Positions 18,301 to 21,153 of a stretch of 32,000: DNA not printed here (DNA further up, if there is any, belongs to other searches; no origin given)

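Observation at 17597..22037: Four-gene module: two MarR regulators, a DHA2 MFS pump with a triple beta-sandwich tail, and a beta-sandwich-YceI fusion, translationally coupled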

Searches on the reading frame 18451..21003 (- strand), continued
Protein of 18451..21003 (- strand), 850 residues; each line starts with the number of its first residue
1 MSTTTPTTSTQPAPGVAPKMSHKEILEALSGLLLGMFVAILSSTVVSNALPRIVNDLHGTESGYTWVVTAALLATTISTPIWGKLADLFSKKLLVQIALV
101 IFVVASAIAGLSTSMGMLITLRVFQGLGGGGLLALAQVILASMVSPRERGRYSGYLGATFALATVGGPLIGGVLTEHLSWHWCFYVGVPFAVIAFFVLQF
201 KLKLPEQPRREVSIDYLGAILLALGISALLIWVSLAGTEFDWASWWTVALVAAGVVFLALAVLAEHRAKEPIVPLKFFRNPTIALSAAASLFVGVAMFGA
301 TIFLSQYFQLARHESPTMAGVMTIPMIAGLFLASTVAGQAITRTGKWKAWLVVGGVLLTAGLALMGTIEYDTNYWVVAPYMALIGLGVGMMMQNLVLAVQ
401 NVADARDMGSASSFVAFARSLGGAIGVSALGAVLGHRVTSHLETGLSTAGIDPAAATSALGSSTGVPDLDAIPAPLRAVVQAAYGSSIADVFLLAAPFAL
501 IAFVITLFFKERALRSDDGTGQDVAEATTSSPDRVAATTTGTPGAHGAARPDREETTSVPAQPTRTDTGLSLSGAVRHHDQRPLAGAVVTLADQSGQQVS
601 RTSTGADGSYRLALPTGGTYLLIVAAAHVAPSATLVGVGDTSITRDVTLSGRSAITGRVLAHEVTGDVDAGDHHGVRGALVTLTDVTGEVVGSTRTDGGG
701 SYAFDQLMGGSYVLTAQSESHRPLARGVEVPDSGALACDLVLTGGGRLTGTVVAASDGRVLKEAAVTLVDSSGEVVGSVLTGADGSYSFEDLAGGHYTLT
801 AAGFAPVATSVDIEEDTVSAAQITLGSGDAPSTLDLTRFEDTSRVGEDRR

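Call 61: find_encoding_contigs(protein=P0259, flank=5000, max_places=1)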
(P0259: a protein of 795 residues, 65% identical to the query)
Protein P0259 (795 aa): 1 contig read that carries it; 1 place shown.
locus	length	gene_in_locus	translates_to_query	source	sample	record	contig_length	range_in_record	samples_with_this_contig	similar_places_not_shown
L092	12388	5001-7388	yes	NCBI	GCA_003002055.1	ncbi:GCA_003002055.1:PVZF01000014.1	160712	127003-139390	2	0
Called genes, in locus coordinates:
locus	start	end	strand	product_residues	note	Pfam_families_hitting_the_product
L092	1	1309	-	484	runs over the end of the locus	PF00171:Aldedh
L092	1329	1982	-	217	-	PF01144:CoA_trans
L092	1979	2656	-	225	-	PF01144:CoA_trans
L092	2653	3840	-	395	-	PF00108:Thiolase_N, PF02803:Thiolase_C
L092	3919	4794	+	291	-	PF00126:HTH_1, PF03466:LysR_substrate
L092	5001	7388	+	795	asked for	PF00083:Sugar_tr, PF07690:MFS_1, PF07210:DUF1416 (faint), PF11974:bMG3 (faint), PF13620:CarboxypepD_reg, PF13715:CarbopepD_reg_2 (faint), PF13620:CarboxypepD_reg, PF17210:SdrD_B (weak), +4 more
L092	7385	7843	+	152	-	PF01022:HTH_5 (weak), PF01047:MarR, PF12802:MarR_2, PF12840:HTH_20 (weak), PF13412:HTH_24 (weak)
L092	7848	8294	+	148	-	PF00582:Usp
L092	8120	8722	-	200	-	-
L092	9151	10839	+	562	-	PF02776:TPP_enzyme_N, PF00205:TPP_enzyme_M, PF02775:TPP_enzyme_C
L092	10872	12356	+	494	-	PF00171:Aldedh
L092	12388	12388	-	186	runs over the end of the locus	PF02674:Colicin_V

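Call 62: find_encoding_contigs(protein=P0272, flank=5000, max_places=1)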
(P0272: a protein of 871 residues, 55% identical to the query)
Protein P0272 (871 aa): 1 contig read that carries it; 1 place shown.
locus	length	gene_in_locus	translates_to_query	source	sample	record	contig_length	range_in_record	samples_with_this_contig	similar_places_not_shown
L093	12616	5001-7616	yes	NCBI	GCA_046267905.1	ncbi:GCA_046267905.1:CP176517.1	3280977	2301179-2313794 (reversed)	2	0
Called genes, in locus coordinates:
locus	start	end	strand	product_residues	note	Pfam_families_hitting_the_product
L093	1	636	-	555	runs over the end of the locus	PF00004:AAA, PF17866:AAA_lid_6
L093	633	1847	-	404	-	PF05816:TelA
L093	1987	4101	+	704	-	PF19864:Radical_SAM_N2, PF04055:Radical_SAM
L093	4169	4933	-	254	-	PF00440:TetR_N, PF21597:TetR_C_43 (weak)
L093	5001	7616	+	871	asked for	PF07690:MFS_1, PF17210:SdrD_B (faint), PF07210:DUF1416 (faint), PF11974:bMG3 (faint), PF13620:CarboxypepD_reg, PF13715:CarbopepD_reg_2 (faint), PF17802:SpaA (faint), PF13620:CarboxypepD_reg, +2 more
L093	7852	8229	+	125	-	PF07784:DUF1622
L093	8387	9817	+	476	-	PF00324:AA_permease, PF13520:AA_permease_2, PF13906:AA_permease_C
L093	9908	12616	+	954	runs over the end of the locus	PF01565:FAD_binding_4, PF02913:FAD-oxidase_C, PF13183:Fer4_8, PF13534:Fer4_17 (weak), PF02754:CCG (faint)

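Call 63: find_encoding_contigs(protein=P0310, flank=5000, max_places=1)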
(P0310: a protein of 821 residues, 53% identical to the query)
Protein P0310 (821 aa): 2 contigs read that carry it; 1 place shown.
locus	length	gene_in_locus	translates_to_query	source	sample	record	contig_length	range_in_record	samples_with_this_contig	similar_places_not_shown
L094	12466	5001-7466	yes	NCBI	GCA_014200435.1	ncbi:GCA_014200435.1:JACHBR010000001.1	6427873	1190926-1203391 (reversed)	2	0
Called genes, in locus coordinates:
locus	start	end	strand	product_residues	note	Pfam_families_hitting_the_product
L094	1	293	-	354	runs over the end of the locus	PF00561:Abhydrolase_1, PF12697:Abhydrolase_6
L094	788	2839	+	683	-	PF00704:Glyco_hydro_18, PF02018:CBM_4_9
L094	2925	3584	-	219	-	PF02525:Flavodoxin_2, PF03358:FMN_red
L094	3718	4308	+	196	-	PF01047:MarR, PF12802:MarR_2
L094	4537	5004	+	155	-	PF12802:MarR_2, PF25213:HVO_A0261_N (weak), PF01047:MarR, PF13463:HTH_27 (weak)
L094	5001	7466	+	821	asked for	PF00083:Sugar_tr, PF06609:TRI12, PF07690:MFS_1, PF13620:CarboxypepD_reg, PF13620:CarboxypepD_reg, PF13715:CarbopepD_reg_2 (weak), PF13620:CarboxypepD_reg, PF17210:SdrD_B (weak), +5 more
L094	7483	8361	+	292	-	PF13620:CarboxypepD_reg, PF04264:YceI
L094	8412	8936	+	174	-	PF01047:MarR, PF12802:MarR_2, PF13463:HTH_27 (faint)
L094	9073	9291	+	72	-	-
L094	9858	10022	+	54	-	PF00471:Ribosomal_L33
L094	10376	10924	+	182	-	PF01575:MaoC_dehydratas (weak), PF13452:FAS1_DH_region, PF22622:MFE-2_hydrat-2_N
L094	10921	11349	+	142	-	PF01575:MaoC_dehydratas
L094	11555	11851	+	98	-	-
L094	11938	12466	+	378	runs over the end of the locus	PF01565:FAD_binding_4, PF02873:MurB_C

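Call 67: search_solved_structures(query=window:18451-21003:-, max_evalue=0.00001)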
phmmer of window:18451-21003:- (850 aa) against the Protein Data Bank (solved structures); distinct sequences matched with E-value up to 0.00001: 26.
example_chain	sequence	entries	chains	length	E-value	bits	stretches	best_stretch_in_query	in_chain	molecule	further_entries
8ufe_A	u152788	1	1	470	2.7e-36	128.3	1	36-438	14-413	Integral membrane efflux protein EfpA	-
9vhd_B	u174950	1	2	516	1.7e-35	125.7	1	36-438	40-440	Putative MFS-type transporter EfpA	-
8zal_J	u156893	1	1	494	3e-34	121.5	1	31-442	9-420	Multidrug export protein EmrB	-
8zar_J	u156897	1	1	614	7.7e-34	120.2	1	31-442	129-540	Multidrug export protein EmrB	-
8ufd_A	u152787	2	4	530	7.8e-33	116.9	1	27-438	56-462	Integral membrane efflux protein EFPA | Efflux pump A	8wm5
8x6x_A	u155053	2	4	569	9.8e-33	116.5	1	27-438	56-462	Uncharacterized MFS-type transporter EfpA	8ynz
9bii_A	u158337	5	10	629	3.2e-31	111.5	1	36-438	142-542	Uncharacterized MFS-type transporter EfpA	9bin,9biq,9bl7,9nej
8pnl_A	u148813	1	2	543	6.7e-25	90.6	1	22-535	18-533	Putative triacylglyceride transporter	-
29om_A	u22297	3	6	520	3.2e-22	81.8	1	20-495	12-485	Antiseptic resistance protein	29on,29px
7y58_A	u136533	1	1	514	4.9e-22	81.2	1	20-494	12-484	Antiseptic resistance protein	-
7d5q_A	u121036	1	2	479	1.1e-17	66.8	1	29-446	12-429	Drug transporter, putative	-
7d5p_A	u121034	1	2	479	3.6e-17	65.1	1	29-446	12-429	Drug transporter, putative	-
8ttf_A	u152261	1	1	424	8.6e-11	44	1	33-198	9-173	Quinolone resistance protein NorA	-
8tth_A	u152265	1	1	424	8.6e-11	44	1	33-198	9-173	Quinolone resistance protein NorA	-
8ttg_A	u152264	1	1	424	8.8e-11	43.9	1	33-198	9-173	Quinolone resistance protein NorA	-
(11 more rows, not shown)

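Call 76: predict_structure(alignment_id=A4)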
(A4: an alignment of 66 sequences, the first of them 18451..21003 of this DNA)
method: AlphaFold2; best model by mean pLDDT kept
length: 850 residues; sequences in the alignment: 66
mean_pLDDT: 85.6   pTM: 0.64
mean pLDDT of the five models: 85.6, 84.2, 83.4, 82.8, 81.8
residues with pLDDT >= 90: 540; 70-90: 198; 50-70: 31; < 50: 81
segments of 3 or more residues with pLDDT < 50: 1-14, 519-565, 829-832, 837-850
pLDDT, mean of each block of 10 residues (from residue 1): 36 56 90 94 93 90 86 91 89 94 96 94 95 92 87 92 92 94 96 94 80 84 87 68 78 90 90 91 96 94 94 95 96 94 93 98 97 98 97 93 88 93 91 90 96 88 78 94 97 96 97 69 39 32 34 39 56 93 95 93 97 94 90 93 93 90 67 90 91 95 90 93 91 90 87 93 95 93 95 91 89 87 77 48 38
secondary structure, 60 per line:
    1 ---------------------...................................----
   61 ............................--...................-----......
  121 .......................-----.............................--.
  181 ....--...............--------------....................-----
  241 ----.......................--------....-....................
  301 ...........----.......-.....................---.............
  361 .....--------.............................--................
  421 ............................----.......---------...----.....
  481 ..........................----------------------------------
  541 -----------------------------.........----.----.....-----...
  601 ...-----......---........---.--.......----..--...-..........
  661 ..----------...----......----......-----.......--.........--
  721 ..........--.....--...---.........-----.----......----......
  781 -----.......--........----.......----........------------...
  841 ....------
elements in order (helices of 4 or more, strands of 3 or more residues): H22-56 H61-88 H91-109 H115-143 H149-177 H180-184 H187-201 H216-235 H245-267 H276-279 H281-311 H316-322 H324-344 H348-365 H374-402 H405-448 H453-459 H476-506 E570-578 E588-592 E598-603 E609-614 E618-625 E632-638 E647-649 E651-662 E673-675 E680-685 E690-695 E701-707 E710-718 E721-730 E733-737 E740-742 E746-754 E765-770 E775-780 E786-792 E795-802 E807-813 E818-825 H838-844
